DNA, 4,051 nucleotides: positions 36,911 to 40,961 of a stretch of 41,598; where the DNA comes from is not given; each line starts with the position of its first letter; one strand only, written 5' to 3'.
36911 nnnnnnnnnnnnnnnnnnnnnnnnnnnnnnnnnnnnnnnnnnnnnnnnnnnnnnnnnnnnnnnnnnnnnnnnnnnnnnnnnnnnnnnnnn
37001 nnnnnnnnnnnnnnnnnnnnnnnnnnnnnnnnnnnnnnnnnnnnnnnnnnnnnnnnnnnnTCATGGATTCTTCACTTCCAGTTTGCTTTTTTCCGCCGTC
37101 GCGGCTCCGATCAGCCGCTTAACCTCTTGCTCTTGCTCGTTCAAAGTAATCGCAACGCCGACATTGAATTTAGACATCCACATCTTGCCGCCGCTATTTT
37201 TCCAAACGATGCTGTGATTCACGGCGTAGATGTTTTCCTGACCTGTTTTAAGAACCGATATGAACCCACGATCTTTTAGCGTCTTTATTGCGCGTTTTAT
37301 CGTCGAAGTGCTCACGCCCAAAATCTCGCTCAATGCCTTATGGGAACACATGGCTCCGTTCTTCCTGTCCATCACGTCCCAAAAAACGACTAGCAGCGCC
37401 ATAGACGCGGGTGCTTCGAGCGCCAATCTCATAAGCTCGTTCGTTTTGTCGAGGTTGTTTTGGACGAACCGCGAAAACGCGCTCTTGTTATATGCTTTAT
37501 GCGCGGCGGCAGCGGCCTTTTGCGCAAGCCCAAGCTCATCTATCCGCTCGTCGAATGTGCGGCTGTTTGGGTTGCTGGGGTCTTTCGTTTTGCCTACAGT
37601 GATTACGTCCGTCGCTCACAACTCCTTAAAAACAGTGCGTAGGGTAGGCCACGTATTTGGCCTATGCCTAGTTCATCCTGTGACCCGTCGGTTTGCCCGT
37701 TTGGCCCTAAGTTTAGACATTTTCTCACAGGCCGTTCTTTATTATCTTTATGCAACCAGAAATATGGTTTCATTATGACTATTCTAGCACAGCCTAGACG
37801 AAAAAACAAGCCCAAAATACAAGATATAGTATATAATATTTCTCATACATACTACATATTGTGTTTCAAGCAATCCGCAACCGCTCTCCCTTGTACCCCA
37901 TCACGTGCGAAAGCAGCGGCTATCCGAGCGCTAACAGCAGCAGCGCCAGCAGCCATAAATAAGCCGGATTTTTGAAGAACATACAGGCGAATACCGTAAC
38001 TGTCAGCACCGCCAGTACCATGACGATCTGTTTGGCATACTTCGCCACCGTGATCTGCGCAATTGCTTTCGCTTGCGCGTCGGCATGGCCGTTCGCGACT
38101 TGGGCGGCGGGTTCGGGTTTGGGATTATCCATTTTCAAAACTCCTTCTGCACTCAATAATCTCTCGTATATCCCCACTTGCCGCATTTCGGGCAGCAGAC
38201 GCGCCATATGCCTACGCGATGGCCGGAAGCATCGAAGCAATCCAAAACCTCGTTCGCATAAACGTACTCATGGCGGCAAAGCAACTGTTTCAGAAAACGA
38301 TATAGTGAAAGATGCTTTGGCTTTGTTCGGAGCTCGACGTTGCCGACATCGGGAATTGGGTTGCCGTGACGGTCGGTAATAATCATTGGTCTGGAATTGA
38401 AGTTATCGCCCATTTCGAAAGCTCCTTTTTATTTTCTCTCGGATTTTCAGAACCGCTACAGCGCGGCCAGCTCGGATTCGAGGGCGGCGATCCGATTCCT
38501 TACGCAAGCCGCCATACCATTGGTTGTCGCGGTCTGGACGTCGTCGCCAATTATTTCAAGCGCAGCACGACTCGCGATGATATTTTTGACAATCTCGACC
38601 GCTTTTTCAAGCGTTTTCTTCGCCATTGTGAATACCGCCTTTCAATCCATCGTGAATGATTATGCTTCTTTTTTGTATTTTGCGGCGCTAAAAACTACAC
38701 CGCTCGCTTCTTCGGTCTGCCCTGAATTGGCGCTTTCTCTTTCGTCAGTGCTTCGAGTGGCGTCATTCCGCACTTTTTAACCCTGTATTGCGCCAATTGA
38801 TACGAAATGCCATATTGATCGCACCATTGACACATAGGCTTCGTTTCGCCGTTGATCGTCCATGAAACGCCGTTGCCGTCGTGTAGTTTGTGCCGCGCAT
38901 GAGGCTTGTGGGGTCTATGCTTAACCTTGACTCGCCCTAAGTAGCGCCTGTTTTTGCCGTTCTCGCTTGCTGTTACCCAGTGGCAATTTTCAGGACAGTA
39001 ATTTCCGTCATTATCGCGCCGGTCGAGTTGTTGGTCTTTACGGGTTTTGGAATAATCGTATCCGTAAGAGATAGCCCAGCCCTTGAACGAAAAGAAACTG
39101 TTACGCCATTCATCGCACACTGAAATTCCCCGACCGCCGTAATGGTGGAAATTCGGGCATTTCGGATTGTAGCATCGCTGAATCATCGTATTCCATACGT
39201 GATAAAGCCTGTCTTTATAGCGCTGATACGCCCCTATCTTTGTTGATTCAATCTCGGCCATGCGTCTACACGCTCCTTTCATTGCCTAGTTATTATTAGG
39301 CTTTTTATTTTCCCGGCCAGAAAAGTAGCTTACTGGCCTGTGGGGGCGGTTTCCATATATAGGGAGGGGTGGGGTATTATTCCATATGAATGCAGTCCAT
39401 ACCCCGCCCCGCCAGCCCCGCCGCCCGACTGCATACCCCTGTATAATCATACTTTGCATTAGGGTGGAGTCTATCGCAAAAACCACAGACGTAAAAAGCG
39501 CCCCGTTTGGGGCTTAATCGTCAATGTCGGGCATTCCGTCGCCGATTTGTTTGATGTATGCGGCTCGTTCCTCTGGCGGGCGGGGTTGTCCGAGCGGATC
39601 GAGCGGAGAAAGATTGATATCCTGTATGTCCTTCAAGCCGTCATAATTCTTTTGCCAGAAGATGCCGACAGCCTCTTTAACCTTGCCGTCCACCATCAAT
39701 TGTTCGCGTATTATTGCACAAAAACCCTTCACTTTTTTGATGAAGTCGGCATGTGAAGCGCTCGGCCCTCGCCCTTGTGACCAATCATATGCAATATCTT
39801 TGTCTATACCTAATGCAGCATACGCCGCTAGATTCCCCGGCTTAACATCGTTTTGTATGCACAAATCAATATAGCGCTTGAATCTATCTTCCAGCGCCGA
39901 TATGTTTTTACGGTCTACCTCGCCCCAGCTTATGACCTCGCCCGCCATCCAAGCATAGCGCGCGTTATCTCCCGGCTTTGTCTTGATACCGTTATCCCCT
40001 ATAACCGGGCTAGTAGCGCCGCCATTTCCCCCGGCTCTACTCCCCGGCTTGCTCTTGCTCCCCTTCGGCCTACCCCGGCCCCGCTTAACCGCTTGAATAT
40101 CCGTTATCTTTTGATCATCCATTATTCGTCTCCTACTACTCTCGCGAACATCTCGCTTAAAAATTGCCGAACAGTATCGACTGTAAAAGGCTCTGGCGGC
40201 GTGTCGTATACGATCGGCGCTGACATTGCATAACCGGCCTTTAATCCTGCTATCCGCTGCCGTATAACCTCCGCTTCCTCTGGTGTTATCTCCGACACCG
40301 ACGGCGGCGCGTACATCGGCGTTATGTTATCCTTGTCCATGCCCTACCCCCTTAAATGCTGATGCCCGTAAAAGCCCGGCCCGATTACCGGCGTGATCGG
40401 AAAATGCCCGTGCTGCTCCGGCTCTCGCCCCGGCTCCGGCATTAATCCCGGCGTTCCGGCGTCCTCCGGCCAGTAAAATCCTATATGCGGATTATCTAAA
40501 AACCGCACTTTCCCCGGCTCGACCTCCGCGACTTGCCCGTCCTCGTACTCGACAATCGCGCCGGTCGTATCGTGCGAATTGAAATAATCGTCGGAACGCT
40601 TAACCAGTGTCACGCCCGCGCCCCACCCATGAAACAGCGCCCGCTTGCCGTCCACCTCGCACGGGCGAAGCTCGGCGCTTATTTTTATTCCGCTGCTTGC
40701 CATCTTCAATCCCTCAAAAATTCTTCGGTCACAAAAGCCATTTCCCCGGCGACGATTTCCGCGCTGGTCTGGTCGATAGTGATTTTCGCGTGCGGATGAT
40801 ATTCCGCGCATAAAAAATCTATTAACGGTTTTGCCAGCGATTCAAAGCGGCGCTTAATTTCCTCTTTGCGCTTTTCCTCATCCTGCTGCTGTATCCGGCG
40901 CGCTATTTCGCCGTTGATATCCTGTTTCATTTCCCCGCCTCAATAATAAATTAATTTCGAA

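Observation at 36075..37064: Single phage protein combining a sigma-70 region 4 domain with an RNA polymerase alpha-subunit C-terminal domain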

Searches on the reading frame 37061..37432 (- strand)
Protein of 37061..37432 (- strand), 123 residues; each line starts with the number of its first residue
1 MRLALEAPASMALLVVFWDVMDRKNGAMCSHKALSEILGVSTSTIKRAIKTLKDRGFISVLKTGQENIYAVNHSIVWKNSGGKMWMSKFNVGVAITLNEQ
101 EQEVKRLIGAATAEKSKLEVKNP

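Call 9: search_protein_families(library=pfam, proteins=[window:37061-37432:-], max_evalue=0.01)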
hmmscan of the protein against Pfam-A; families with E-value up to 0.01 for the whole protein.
window:37061-37432:- (123 aa): 15 families
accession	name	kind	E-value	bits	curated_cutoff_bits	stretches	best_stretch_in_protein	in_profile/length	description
PF08279.18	HTH_11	-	2.5e-06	27.7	25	1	30-58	17-44/55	HTH domain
PF13412.12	HTH_24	-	7.3e-06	25.9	21.9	1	29-58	18-47/48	Winged helix-turn-helix DNA-binding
PF13730.12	HTH_36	-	8.3e-06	26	25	1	11-58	8-55/55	Helix-turn-helix domain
PF13545.12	HTH_Crp_2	-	1.5e-05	25.3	27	1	29-62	23-55/70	Crp-like helix-turn-helix domain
PF05732.17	RepL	-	6.3e-05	23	20.3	1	16-81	61-125/164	Firmicute plasmid replication protein (RepL)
PF24034.1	DUF7343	-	0.00016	21.9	27.6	1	23-68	14-58/62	Domain of unknown function (DUF7343)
PF01047.28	MarR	-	0.00034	20.9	24.6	1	29-61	18-50/59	MarR family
PF00392.27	GntR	-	0.00035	20.6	27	1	30-61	26-57/64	Bacterial regulatory proteins, gntR family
PF12802.13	MarR_2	-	0.00052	20.6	27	1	23-59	16-51/61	MarR family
PF25213.1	HVO_A0261_N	-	0.00075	19.8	35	1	28-59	24-55/86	HVO_A0261 N-terminal domain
PF01978.25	TrmB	-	0.00079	19.7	25.6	1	32-69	26-62/68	Sugar-specific transcriptional regulator TrmB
PF01325.25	Fe_dep_repress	-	0.0015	19.2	26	1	25-60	19-54/60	Iron dependent repressor, N-terminal DNA binding domain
PF09339.16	HTH_IclR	-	0.0046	17.1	22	1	26-58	17-48/52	IclR helix-turn-helix domain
PF13542.12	HTH_Tnp_ISL3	-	0.0086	16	27.4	0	28-50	27-48/51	Helix-turn-helix domain of transposase family ISL3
PF08220.18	HTH_DeoR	-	0.0093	16.1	21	0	29-58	15-44/57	DeoR-like helix-turn-helix domain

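Call 10: search_protein_families(library=phrogs, proteins=[window:37061-37432:-], max_evalue=0.001)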
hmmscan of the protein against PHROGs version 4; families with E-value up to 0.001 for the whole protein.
window:37061-37432:- (123 aa): 6 families
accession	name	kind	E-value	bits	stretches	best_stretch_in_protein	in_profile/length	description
phrog_7498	-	DNA, RNA and nucleotide metabolism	3.9e-07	30.5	1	30-84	58-112/296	DnaD-like helicase loader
phrog_678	-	DNA, RNA and nucleotide metabolism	8.2e-07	29.9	1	12-92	76-148/346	replication initiation O-like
phrog_270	-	DNA, RNA and nucleotide metabolism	3.3e-06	27.7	1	11-81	50-125/383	replication initiation protein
phrog_186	-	DNA, RNA and nucleotide metabolism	7.9e-05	23.5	1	27-68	61-102/308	DnaD-like helicase loader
phrog_1835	-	DNA, RNA and nucleotide metabolism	0.00013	22.4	1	29-65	68-104/301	HTH DNA binding protein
phrog_8102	-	DNA, RNA and nucleotide metabolism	0.00024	21.3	1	27-71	57-108/337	replication initiation protein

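Call 90: search_protein_families(library=padloc, proteins=[window:37061-37432:-], max_evalue=0.001)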
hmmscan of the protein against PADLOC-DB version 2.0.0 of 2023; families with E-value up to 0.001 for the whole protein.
window:37061-37432:- (123 aa): 5 families
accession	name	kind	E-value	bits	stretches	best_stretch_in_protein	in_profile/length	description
PDLC01434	CasR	-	9.9e-06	23.5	1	29-64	142-177/191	"CAS-I,CAS-II,CAS-III,CAS-IV,CAS-V,CAS-VI; associated_signaling"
PDLC01268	CasR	-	4.6e-05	21.5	1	32-64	141-171/179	"CAS-I,CAS-II,CAS-III,CAS-IV,CAS-V,CAS-VI; associated_signaling"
PDLC01438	Csa3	-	0.00016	19.8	1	9-75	149-205/305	"CAS-I,CAS-II,CAS-III,CAS-IV,CAS-V,CAS-VI; associated_signaling"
PDLC01044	Csa3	-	0.00051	18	1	31-63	152-183/194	Type I-A associated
PDLC01848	CARF3--CARF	-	0.00089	17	0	29-62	150-183/197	-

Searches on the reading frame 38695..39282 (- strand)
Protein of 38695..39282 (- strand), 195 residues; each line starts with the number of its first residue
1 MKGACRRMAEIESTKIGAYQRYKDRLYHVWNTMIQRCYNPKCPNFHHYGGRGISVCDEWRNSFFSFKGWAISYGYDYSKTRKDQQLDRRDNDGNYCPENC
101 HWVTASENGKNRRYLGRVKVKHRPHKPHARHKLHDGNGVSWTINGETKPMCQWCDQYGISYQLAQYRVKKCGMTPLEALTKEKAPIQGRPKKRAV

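Call 9: search_protein_families(library=pfam, proteins=[window:38695-39282:-], max_evalue=0.01)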
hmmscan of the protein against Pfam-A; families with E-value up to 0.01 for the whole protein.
window:38695-39282:- (195 aa): 0 families

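Call 10: search_protein_families(library=phrogs, proteins=[window:38695-39282:-], max_evalue=0.001)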
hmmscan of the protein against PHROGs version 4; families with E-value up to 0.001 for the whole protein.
window:38695-39282:- (195 aa): 6 families
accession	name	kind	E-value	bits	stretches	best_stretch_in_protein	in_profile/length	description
phrog_3377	-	DNA, RNA and nucleotide metabolism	4.8e-45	154.8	1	21-184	9-142/196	HNH endonuclease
phrog_374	-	DNA, RNA and nucleotide metabolism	2.3e-38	133.4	1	10-182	252-399/617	HNH endonuclease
phrog_8790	-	DNA, RNA and nucleotide metabolism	4.5e-29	103.1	1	21-117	20-108/241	restriction endonuclease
phrog_2081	-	DNA, RNA and nucleotide metabolism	9.6e-26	91.9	1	16-114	91-197/433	HNH endonuclease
phrog_953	-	DNA, RNA and nucleotide metabolism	5.6e-17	63.2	1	20-109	218-302/420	HNH endonuclease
phrog_1065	-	unknown function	0.0002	22.3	1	148-182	107-141/192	-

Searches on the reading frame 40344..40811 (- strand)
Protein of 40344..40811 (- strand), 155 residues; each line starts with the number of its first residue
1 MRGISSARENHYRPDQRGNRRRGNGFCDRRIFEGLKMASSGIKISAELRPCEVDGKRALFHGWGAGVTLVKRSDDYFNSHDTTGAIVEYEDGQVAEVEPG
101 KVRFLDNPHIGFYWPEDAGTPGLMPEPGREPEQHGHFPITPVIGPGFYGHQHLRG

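Call 9: search_protein_families(library=pfam, proteins=[window:40344-40811:-], max_evalue=0.01)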
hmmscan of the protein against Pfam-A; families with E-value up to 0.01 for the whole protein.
window:40344-40811:- (155 aa): 0 families

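Call 10: search_protein_families(library=phrogs, proteins=[window:40344-40811:-], max_evalue=0.001)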
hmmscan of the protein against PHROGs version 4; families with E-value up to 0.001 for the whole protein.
window:40344-40811:- (155 aa): 2 families
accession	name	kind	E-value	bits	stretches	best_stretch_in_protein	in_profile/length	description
phrog_11000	-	unknown function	3e-07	31.4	1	55-107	26-73/85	-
phrog_6072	-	unknown function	5.3e-05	24.7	1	42-107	1-74/81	-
